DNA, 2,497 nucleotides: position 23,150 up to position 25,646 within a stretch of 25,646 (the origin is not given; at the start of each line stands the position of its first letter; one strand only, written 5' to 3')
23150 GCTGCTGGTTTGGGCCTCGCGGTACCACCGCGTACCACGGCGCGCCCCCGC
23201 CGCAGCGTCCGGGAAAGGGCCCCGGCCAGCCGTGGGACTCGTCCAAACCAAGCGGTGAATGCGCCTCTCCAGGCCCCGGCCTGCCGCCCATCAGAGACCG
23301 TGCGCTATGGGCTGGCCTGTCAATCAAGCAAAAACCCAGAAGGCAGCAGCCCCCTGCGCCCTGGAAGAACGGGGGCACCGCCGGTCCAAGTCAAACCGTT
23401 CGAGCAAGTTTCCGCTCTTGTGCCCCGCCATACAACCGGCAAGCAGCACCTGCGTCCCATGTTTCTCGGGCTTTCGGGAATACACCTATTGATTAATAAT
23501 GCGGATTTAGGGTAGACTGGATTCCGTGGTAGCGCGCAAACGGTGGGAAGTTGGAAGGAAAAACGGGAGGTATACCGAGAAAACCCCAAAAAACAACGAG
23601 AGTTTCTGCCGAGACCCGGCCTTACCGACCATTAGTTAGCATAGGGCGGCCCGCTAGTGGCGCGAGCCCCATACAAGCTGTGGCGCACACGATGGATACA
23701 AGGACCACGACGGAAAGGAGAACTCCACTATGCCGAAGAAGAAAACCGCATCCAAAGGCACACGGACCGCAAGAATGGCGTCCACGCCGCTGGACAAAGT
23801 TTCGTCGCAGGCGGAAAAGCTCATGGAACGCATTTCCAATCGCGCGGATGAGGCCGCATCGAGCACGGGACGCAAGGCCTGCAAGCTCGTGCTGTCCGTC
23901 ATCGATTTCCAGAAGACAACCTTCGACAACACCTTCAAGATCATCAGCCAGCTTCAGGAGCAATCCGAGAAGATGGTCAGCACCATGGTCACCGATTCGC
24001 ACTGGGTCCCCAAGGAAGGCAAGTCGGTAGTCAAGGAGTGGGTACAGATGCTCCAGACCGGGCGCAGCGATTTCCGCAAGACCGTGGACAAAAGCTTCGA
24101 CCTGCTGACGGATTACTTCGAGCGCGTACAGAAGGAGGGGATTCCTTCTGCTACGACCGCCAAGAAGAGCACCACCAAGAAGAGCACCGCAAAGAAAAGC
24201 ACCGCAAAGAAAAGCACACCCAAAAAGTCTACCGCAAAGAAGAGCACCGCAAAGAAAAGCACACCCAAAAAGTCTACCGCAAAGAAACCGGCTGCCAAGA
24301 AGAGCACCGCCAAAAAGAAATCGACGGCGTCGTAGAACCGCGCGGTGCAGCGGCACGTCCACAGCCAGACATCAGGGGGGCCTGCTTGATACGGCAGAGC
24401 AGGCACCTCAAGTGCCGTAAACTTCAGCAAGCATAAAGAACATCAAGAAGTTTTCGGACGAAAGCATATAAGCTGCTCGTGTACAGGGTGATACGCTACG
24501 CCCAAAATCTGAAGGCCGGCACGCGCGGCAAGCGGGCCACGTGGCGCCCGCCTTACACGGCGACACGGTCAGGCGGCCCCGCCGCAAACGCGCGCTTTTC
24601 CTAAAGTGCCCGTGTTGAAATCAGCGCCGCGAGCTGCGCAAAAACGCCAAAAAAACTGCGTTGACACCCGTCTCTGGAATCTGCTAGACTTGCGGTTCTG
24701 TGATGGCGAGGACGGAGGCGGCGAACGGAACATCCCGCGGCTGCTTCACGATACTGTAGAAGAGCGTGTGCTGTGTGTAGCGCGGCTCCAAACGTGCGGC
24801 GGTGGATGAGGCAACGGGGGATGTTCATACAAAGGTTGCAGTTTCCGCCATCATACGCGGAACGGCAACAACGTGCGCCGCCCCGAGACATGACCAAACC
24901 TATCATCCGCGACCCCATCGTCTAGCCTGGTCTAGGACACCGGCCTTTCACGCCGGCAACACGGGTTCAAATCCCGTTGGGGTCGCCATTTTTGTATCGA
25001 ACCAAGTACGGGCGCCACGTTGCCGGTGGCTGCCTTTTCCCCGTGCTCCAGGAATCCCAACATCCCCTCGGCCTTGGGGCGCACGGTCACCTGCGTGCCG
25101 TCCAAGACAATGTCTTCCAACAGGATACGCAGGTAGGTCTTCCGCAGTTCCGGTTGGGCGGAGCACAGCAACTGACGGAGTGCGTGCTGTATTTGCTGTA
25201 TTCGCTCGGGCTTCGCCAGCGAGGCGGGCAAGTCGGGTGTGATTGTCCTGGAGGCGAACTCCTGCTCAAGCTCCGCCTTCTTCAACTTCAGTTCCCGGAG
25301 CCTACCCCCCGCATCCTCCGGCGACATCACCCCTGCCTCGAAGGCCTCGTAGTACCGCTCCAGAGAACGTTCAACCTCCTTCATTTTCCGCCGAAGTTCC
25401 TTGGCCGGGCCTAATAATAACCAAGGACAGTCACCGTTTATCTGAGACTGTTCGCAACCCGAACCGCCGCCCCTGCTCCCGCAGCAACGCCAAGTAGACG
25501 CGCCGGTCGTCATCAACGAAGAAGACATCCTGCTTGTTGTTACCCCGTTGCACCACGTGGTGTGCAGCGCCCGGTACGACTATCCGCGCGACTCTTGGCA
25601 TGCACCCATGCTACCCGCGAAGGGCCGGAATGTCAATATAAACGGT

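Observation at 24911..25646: tRNA-Glu flanked by a patchwork of mobile-element remnants, including an unannotated Y1 transposase fragment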

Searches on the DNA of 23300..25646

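Call 8: search_rna_families(source=window, start=23300, end=25646, threshold=evalue, max_evalue=1)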
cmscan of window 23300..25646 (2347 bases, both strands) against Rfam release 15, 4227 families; matches with E-value up to 1: 3.
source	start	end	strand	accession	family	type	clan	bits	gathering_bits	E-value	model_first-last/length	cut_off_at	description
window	24911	24985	+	RF00005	tRNA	Gene; tRNA;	CL00001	62.2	29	1.6e-12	1-71/71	no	tRNA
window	24911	24986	-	RF04354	Plastid-ycf2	Cis-reg;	-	22.6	65.7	0.14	1-75/75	no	Plastid-ycf2 5UTR RNA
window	24936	24984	+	RF01684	mascRNA-menRNA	Gene;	-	21.1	42.5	0.39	1-56/56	no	MALAT1-associated small cytoplasmic RNA/MEN beta RNA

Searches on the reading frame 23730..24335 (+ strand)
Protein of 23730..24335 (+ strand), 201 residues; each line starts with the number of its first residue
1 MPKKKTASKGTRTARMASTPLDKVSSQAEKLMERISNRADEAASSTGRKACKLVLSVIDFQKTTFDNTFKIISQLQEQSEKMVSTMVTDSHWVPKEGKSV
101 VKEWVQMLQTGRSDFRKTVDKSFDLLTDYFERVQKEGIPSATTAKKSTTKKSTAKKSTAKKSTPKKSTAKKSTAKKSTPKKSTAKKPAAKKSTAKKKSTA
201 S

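Call 7: find_encoding_contigs(protein=window:23730-24335:+, flank=10000, max_places=6)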
Protein window:23730-24335:+ (201 aa): 1 contig read that carries it; 1 place shown.
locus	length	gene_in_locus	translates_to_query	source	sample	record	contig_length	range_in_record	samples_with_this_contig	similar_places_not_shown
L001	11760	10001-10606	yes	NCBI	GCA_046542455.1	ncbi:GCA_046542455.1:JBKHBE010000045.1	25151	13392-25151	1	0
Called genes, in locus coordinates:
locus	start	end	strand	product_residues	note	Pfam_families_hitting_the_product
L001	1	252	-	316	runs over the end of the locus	-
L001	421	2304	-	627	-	PF00474:SSF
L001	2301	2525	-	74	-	-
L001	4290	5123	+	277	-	PF00359:PTS_EIIA_2, PF02591:Zn_ribbon_9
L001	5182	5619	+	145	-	PF00027:cNMP_binding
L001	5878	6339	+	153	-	PF18616:CdiI_3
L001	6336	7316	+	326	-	PF01479:S4, PF00849:PseudoU_synth_2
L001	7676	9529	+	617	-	PF13620:CarboxypepD_reg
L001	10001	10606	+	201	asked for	PF07382:HC2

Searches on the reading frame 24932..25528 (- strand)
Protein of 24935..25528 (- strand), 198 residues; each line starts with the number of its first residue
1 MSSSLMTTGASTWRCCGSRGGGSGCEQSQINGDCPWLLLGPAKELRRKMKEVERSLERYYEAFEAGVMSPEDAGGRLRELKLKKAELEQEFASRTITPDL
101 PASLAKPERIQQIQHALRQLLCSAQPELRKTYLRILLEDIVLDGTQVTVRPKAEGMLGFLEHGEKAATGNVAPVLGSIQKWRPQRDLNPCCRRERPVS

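Call 4: search_protein_families(library=pfam, proteins=[window:24935-25528:-], max_evalue=10)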
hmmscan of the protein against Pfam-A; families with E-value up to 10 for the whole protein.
seq(198 aa): 5 families
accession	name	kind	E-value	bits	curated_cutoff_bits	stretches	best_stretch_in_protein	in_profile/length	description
PF22751.1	DUF488-N3a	-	0.078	13.7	27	1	13-83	16-85/118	Active DUF488-N3 subclade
PF20052.5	GAP1-C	-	0.09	12.5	27.9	1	39-135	345-435/511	GTPase-associated protein 1, C-terminal domain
PF18081.7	FANC_SAP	-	0.11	13.2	23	1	82-115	11-40/51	Fanconi anemia-associated nuclease SAP domain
PF22709.1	Mu_Gam-Sipho_Gp157-TOTE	-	0.11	12.9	27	1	43-62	16-35/63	Mu Gam/Sipho_Gp157-like domain of the TOTE conflict systems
PF16326.10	ABC_tran_CTD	-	0.43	11.3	32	1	76-120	16-60/69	ABC transporter C-terminal domain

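Call 5: search_protein_families(library=ncbifam, proteins=[window:24935-25528:-], max_evalue=10)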
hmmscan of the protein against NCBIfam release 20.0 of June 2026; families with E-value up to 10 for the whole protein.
seq(198 aa): 0 families

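Call 24: search_protein_representatives(protein=window:24932-25414:-)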
Query: 160 residues. Proteins with E-value up to 0.001 (for the whole library): 257; up to 1e-10: 41; up to 1e-30: 5. The best 150 are listed.
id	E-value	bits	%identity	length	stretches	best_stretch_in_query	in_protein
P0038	9.9e-93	324.5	100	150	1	11-160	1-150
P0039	3.0e-46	173.7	58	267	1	2-145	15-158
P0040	2.6e-34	134.9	44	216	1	2-145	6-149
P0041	2.2e-32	128.6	43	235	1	3-160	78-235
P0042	8.7e-31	123.5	41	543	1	3-160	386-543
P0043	8.9e-28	113.7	42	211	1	3-160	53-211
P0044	1.2e-27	113.3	44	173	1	2-134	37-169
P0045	9.9e-27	110.3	51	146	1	3-116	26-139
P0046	6.0e-25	104.5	40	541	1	3-157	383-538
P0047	2.3e-23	99.4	33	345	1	3-160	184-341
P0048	3.5e-23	98.8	36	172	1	2-160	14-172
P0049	1.3e-22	96.9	38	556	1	6-160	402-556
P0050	3.6e-22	95.5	37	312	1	3-146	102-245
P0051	4.1e-22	95.3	43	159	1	23-160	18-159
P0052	6.8e-22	94.6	33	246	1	3-159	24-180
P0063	2.4e-13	66.8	30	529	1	6-150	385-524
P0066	1.1e-12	64.6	34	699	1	7-122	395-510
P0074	5.9e-12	62.3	33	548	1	6-160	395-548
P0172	8.5e-06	42.3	29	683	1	5-147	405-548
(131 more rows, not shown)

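Call 25: search_protein_families(library=pfam, proteins=[P0042, P0046, P0049, P0063, P0074, P0039, P0041, P0047, P0066, P0172], max_evalue=0.001)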
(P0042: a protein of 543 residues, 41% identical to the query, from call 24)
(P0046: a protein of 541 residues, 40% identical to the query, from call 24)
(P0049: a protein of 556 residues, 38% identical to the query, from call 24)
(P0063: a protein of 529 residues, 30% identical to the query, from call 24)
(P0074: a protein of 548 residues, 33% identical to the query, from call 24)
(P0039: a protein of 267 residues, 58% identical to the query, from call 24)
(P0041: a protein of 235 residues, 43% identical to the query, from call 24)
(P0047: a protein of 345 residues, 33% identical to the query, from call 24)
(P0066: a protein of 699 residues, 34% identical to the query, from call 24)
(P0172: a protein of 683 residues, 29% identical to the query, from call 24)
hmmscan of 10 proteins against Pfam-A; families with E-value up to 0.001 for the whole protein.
P0042 (543 aa): 3 families
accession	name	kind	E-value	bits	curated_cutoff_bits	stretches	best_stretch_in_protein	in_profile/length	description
PF00239.26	Resolvase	-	2.1e-28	99.7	23.3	1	4-154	2-143/145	Resolvase, N terminal domain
PF07508.19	Recombinase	-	1.2e-18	67.6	21.1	1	187-281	3-99/102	Recombinase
PF13408.12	Zn_ribbon_recom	-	8.5e-13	48.9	25.3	1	299-358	1-56/58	Recombinase zinc beta ribbon domain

P0046 (541 aa): 3 families
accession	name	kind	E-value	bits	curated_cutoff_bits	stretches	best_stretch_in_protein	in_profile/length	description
PF00239.26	Resolvase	-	5.1e-28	98.4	23.3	1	3-152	1-143/145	Resolvase, N terminal domain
PF07508.19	Recombinase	-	1.6e-21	76.9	21.1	1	183-283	1-102/102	Recombinase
PF13408.12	Zn_ribbon_recom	-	1.4e-12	48.2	25.3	1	298-356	1-57/58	Recombinase zinc beta ribbon domain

P0049 (556 aa): 3 families
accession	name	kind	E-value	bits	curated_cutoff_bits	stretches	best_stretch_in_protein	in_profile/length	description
PF00239.26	Resolvase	-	3e-32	112.2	23.3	1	9-157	2-143/145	Resolvase, N terminal domain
PF07508.19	Recombinase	-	4.4e-19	69.1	21.1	1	189-296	2-99/102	Recombinase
PF13408.12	Zn_ribbon_recom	-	5.6e-15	55.9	25.3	1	314-372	1-57/58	Recombinase zinc beta ribbon domain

P0063 (529 aa): 3 families
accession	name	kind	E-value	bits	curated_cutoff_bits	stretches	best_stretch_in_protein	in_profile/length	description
PF00239.26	Resolvase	-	1.9e-27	96.6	23.3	1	3-150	1-143/145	Resolvase, N terminal domain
PF07508.19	Recombinase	-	1.8e-25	89.5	21.1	1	183-278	4-102/102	Recombinase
PF13408.12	Zn_ribbon_recom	-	7.1e-18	65.2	25.3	1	293-351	1-57/58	Recombinase zinc beta ribbon domain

P0074 (548 aa): 3 families
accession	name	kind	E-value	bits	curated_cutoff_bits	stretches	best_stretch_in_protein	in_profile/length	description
PF00239.26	Resolvase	-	2.5e-27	96.2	23.3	1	5-152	1-143/145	Resolvase, N terminal domain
PF07508.19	Recombinase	-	2e-20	73.3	21.1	1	183-287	1-101/102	Recombinase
PF13408.12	Zn_ribbon_recom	-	2.1e-15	57.3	25.3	1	303-361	1-57/58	Recombinase zinc beta ribbon domain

P0039 (267 aa): 0 families

P0041 (235 aa): 1 family
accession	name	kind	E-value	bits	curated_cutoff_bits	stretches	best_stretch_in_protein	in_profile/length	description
PF13408.12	Zn_ribbon_recom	-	7.5e-05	23.5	25.3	1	9-48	18-54/58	Recombinase zinc beta ribbon domain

P0047 (345 aa): 2 families
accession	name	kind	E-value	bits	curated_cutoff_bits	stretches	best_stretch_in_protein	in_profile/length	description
PF13408.12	Zn_ribbon_recom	-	3.8e-11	43.6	25.3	1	97-157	1-57/58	Recombinase zinc beta ribbon domain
PF07508.19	Recombinase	-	2e-07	31.6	21.1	1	29-82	47-102/102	Recombinase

P0066 (699 aa): 4 families
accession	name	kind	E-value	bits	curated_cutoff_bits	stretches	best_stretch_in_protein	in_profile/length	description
PF00239.26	Resolvase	-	6.2e-20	72.2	23.3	1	10-156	2-143/145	Resolvase, N terminal domain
PF07508.19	Recombinase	-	6.3e-15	55.7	21.1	1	188-283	3-100/102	Recombinase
PF13408.12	Zn_ribbon_recom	-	4.1e-13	49.9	25.3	1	300-360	1-57/58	Recombinase zinc beta ribbon domain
PF17762.8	HTH_ParB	-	7e-05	23.4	22.6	1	597-682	5-82/102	ParB HTH domain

P0172 (683 aa): 3 families
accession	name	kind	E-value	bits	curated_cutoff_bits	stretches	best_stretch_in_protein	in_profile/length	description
PF00239.26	Resolvase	-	1.1e-29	103.9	23.3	1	16-163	1-143/145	Resolvase, N terminal domain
PF07508.19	Recombinase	-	4.6e-17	62.6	21.1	1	196-293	3-102/102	Recombinase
PF13408.12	Zn_ribbon_recom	-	4.3e-13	49.9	25.3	1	308-372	1-57/58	Recombinase zinc beta ribbon domain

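Call 29: find_encoding_contigs(protein=P0042, flank=10000, max_places=3)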
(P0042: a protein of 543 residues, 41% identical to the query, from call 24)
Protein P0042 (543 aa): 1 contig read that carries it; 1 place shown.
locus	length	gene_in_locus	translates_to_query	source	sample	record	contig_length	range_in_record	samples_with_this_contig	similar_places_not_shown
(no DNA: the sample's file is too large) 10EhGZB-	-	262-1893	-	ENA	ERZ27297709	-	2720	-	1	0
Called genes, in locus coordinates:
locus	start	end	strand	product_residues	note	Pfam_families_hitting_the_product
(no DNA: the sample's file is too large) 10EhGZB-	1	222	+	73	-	?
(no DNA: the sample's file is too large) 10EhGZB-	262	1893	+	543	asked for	PF00239:Resolvase, PF07508:Recombinase, PF13408:Zn_ribbon_recom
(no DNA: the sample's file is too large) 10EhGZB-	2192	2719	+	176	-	?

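Call 30: find_encoding_contigs(protein=P0049, flank=10000, max_places=3)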
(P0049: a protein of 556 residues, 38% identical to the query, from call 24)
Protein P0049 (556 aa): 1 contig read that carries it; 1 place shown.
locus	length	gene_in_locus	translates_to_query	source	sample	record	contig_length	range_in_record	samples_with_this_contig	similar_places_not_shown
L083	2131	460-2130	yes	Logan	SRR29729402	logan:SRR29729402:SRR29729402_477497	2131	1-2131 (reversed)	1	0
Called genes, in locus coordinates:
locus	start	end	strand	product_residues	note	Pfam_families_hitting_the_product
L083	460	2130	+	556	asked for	PF00239:Resolvase, PF07508:Recombinase, PF13408:Zn_ribbon_recom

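Call 32: find_encoding_contigs(protein=P0074, flank=10000, max_places=3)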
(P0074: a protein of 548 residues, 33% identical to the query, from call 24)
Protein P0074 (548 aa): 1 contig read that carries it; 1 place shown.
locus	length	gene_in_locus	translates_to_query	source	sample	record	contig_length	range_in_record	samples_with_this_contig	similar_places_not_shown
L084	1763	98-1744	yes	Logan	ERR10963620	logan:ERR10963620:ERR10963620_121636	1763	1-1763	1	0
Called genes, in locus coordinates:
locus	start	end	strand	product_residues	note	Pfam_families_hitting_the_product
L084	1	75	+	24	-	?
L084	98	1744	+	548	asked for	PF00239:Resolvase, PF07508:Recombinase, PF13408:Zn_ribbon_recom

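Call 33: find_encoding_contigs(protein=P0046, flank=10000, max_places=3)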
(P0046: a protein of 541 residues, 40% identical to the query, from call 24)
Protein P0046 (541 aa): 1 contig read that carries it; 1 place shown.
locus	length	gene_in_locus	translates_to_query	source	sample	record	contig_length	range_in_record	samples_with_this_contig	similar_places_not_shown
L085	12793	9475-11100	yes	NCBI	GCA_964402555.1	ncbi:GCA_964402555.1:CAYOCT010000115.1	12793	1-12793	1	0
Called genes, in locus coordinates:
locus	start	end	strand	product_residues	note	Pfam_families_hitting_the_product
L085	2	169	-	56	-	?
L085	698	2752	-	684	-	PF17338:GP88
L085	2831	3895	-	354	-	-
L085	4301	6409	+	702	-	PF00211:Guanylate_cyc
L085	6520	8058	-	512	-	PF01590:GAF (weak), PF00158:Sigma54_activat, PF14532:Sigma54_activ_2, PF07728:AAA_5 (weak), PF25601:AAA_lid_14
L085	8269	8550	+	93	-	-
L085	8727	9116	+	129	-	-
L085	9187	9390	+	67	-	-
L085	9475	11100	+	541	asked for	PF00239:Resolvase, PF07508:Recombinase, PF13408:Zn_ribbon_recom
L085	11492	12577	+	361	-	-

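Call 75: find_encoding_contigs(protein=P0039, flank=5000, max_places=4)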
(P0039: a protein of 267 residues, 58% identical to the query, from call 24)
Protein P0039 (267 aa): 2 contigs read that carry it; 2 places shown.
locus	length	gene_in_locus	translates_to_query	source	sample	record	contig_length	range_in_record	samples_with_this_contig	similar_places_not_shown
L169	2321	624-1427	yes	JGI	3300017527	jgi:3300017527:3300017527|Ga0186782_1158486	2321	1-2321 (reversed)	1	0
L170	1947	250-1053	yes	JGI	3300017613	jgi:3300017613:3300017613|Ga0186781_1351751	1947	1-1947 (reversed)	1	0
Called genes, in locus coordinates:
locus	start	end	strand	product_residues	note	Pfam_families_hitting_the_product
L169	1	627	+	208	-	?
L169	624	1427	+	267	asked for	-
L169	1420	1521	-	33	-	-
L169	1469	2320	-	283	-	?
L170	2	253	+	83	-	?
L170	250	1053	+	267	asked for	-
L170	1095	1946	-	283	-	?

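Call 82: search_dna_similar(query=window:24932-25414:-, collection=phages, mode=protein, max_rows=10)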
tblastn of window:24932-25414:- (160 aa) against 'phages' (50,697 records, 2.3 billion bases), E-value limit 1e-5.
No match.

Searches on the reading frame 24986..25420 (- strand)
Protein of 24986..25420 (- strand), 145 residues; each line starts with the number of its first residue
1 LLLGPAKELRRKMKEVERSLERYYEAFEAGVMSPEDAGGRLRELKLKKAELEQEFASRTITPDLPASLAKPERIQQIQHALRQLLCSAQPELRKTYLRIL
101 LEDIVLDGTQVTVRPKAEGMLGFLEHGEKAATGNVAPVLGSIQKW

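Call 14: find_homologous_proteins(query=window:24986-25420:-, max_evalue=0.001)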
Query seq(145 aa) (145 aa): 1 proteins with E <= 0.001 among 278 candidates.
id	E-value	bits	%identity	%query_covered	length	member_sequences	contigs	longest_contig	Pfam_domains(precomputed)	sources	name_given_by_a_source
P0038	1.0e-78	280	100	92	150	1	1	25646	-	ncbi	-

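Call 48: find_encoding_contigs(protein=P0038, flank=3000, max_places=5)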
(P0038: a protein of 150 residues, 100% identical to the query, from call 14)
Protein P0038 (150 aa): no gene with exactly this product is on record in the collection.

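Call 81: find_related_loci(query=window:24989-25411:-, collection=viral_contigs, flank=6000)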
Query seq(141 aa) (141 aa) in viral_contigs; peptide patterns used: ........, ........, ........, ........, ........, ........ (x = any residue, [..] = any of these).
12 stretches matched a pattern, but none encodes a relative of the query by tblastn (E <= 1e-3).
